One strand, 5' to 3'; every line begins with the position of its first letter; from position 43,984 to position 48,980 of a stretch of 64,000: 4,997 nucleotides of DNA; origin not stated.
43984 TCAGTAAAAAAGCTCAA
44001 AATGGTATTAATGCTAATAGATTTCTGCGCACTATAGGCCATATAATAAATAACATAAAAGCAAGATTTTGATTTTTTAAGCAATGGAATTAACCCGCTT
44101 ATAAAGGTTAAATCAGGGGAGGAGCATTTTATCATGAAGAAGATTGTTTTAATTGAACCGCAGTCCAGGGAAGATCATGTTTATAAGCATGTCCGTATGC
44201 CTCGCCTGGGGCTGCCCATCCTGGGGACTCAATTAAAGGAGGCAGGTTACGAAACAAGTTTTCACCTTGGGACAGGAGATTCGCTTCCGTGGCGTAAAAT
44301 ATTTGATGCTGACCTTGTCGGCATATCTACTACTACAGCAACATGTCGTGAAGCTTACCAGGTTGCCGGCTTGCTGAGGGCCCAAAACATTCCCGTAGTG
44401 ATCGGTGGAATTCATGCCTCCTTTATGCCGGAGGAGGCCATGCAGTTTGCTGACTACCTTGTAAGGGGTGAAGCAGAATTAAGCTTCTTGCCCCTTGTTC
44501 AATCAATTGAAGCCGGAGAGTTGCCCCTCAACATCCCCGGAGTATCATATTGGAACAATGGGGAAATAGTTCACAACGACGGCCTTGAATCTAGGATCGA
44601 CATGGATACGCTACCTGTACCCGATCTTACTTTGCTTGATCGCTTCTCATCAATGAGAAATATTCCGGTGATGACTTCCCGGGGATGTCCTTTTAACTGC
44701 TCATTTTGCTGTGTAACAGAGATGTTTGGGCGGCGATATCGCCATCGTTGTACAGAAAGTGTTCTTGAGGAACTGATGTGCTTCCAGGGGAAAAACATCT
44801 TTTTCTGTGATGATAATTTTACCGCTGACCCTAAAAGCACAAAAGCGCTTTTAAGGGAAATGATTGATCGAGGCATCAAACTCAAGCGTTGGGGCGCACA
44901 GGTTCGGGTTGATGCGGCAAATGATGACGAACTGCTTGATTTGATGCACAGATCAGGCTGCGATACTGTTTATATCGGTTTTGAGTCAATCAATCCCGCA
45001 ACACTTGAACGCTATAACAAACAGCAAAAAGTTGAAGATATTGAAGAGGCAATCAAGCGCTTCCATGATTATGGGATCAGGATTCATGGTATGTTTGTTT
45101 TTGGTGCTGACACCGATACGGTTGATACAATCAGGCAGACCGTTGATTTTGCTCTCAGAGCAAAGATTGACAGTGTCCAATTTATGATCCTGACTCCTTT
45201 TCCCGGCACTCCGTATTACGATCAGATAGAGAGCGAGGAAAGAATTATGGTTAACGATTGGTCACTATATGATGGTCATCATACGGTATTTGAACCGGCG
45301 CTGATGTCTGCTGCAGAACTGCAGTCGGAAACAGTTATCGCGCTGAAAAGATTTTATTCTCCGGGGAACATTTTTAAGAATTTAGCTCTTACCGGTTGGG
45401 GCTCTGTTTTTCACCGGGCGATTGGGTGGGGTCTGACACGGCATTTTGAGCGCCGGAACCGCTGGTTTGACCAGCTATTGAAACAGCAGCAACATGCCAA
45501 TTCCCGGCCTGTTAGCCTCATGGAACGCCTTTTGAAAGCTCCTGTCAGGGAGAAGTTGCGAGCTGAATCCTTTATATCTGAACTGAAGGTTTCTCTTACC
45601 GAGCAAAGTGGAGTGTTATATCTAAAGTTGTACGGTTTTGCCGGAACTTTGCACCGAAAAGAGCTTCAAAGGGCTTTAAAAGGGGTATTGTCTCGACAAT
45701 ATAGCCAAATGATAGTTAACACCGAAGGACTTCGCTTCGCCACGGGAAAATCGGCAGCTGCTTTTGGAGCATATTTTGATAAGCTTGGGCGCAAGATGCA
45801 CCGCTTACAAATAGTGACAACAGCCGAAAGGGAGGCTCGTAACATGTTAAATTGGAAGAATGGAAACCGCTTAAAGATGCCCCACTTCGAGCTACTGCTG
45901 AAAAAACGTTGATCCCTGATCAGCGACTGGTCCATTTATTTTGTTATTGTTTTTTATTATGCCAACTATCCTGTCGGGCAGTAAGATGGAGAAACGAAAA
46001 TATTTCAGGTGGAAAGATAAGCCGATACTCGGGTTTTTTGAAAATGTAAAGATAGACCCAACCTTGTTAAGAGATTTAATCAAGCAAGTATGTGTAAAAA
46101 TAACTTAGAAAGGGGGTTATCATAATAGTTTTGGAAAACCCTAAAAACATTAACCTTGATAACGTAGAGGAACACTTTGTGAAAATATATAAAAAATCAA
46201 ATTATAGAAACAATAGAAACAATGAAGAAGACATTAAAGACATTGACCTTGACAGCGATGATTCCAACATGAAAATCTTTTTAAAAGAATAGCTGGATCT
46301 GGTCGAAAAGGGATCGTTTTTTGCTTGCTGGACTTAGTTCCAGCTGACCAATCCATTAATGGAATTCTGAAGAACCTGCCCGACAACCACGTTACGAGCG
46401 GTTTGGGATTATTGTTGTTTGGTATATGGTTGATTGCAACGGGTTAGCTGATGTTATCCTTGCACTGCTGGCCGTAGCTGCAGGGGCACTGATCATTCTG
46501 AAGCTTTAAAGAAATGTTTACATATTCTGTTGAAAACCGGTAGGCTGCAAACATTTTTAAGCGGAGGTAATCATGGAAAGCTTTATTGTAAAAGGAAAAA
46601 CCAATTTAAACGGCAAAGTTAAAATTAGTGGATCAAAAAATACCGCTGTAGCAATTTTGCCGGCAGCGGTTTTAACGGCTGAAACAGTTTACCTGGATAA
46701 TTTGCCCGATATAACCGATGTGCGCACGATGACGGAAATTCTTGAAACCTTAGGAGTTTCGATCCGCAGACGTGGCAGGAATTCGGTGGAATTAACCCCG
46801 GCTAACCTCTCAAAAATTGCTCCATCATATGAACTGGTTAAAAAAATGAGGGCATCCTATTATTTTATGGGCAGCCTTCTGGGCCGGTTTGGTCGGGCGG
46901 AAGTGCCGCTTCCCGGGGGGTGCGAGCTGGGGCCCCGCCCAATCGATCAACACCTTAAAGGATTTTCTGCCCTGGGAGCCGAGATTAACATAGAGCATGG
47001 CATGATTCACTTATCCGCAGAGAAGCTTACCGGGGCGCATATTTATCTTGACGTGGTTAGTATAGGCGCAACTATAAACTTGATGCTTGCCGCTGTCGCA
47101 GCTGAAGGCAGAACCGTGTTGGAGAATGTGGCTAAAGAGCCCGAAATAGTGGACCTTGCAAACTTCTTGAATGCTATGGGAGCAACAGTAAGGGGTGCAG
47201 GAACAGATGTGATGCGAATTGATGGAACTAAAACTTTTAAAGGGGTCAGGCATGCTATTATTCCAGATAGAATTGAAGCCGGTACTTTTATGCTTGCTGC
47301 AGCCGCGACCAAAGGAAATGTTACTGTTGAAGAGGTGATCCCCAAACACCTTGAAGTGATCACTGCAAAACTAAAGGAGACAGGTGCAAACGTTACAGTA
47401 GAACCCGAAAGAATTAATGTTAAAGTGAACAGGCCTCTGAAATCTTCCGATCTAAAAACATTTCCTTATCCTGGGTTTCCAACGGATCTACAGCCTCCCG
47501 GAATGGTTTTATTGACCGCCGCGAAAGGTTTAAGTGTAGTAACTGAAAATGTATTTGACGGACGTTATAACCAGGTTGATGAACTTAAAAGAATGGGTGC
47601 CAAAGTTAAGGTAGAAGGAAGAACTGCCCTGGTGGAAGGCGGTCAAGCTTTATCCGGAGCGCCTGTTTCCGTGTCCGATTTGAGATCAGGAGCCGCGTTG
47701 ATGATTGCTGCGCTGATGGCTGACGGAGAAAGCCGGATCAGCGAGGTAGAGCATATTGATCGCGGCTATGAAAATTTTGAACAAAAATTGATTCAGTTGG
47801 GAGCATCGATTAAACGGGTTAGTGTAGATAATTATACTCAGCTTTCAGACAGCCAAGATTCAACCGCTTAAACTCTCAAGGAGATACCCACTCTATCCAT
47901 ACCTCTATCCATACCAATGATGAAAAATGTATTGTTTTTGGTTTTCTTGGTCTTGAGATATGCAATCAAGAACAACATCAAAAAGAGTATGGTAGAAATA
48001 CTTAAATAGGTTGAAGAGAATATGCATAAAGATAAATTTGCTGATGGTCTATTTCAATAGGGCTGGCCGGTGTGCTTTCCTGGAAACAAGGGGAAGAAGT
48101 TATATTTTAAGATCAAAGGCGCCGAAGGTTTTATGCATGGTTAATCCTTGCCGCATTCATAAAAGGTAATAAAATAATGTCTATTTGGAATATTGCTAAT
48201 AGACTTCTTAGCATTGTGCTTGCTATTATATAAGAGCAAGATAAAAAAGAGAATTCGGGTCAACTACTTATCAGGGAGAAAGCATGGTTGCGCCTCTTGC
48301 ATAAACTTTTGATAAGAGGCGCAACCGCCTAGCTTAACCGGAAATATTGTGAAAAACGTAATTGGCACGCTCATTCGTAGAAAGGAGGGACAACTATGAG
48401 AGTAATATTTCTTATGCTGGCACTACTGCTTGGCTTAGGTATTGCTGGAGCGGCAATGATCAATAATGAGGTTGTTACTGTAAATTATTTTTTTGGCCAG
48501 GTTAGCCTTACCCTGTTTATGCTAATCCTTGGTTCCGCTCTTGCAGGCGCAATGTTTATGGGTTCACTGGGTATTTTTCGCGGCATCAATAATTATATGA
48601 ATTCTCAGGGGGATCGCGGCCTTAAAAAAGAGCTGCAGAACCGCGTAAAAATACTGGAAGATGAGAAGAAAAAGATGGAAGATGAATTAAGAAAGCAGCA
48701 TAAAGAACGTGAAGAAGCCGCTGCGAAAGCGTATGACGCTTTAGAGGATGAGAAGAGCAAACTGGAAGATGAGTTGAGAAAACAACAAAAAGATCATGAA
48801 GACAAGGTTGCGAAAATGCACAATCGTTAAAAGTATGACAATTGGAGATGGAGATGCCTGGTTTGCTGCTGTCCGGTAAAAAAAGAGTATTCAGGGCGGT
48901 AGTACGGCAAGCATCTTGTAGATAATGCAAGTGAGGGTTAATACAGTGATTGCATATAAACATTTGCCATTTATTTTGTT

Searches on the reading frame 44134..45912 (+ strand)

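Call 7: search_protein_families(library=pfam, proteins=[window:44134-45912:+], max_evalue=0.001)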
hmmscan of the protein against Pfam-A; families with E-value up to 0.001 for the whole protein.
window:44134-45912:+ (592 aa): 3 families
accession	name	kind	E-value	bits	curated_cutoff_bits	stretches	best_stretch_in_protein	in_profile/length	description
PF04055.27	Radical_SAM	-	2.2e-22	80.5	29.5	1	181-340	3-166/166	Radical SAM superfamily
PF02310.24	B12-binding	-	4.3e-14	52.8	32.1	1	22-118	12-117/121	B12 binding domain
PF19864.5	Radical_SAM_N2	-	0.00053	19.9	29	0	82-126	82-126/151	Radical SAM proteins, N-terminal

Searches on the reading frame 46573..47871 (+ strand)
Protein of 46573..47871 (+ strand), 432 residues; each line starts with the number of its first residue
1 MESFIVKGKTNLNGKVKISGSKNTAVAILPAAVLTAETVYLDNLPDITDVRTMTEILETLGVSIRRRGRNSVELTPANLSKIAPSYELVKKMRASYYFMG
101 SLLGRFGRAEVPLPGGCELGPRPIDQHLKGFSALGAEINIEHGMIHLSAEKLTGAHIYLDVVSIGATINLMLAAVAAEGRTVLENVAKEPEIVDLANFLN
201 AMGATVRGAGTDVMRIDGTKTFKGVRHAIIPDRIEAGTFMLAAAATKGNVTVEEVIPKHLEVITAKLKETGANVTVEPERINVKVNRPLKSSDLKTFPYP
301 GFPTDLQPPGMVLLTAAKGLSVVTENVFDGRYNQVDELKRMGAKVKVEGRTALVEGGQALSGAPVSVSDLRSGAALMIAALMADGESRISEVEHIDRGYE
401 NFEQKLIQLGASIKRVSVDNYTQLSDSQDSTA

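Call 7: search_protein_families(library=pfam, proteins=[window:46573-47871:+], max_evalue=0.001)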
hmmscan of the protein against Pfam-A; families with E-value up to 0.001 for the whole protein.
window:46573-47871:+ (432 aa): 1 family
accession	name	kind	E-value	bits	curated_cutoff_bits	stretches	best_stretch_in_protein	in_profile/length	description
PF00275.25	EPSP_synthase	-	3.1e-103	346.1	22.8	1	7-406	2-417/417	EPSP synthase (3-phosphoshikimate 1-carboxyvinyltransferase)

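Call 44: find_homologous_proteins(query=window:46573-47871:+, max_evalue=1e-50)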
Query window:46573-47871:+ (432 aa): 8000 proteins with E <= 1e-50 among 8000 candidates; the best 120 are listed.
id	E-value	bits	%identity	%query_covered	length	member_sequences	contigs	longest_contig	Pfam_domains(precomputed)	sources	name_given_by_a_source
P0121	2.9e-275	930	100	100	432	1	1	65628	PF00275.26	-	-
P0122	2.1e-257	872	94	99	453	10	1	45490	PF00275.26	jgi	-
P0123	9.7e-241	817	87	99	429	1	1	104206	PF00275.26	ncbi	ncbi:MAG: UDP-N-acetylglucosamine 1-carboxyvinyltransferase [Bacillota bacterium]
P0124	6.9e-237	804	86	99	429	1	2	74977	PF00275.26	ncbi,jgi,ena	-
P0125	7.5e-227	771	83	98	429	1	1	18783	PF00275.26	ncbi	-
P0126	2.6e-226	769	82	98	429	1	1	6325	PF00275.26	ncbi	-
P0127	1.1e-225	767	82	98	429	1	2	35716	PF00275.26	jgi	-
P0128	2.8e-225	766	82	99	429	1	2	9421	PF00275.26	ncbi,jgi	-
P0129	3.1e-225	766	82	98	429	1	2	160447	PF00275.26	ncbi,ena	-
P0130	3.7e-225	765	82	99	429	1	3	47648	PF00275.26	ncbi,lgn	-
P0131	6.7e-225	764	82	99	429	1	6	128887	PF00275.26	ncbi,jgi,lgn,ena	-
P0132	6.9e-225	764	83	97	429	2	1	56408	PF00275.26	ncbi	-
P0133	1.8e-224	763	81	99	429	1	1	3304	PF00275.26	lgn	-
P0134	2.5e-224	763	81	99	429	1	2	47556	PF00275.26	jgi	-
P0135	2.1e-223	760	82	99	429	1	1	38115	PF00275.26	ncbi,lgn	-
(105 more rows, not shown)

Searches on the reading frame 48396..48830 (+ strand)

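Call 29: search_protein_families(library=pfam, proteins=[window:48396-48830:+], max_evalue=0.00001)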
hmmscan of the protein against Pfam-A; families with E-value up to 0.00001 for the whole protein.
window:48396-48830:+ (144 aa): 1 family
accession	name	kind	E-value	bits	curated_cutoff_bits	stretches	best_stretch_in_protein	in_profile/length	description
PF06305.16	LapA_dom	-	3.3e-09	36.9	28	1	23-91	2-63/64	Lipopolysaccharide assembly protein A domain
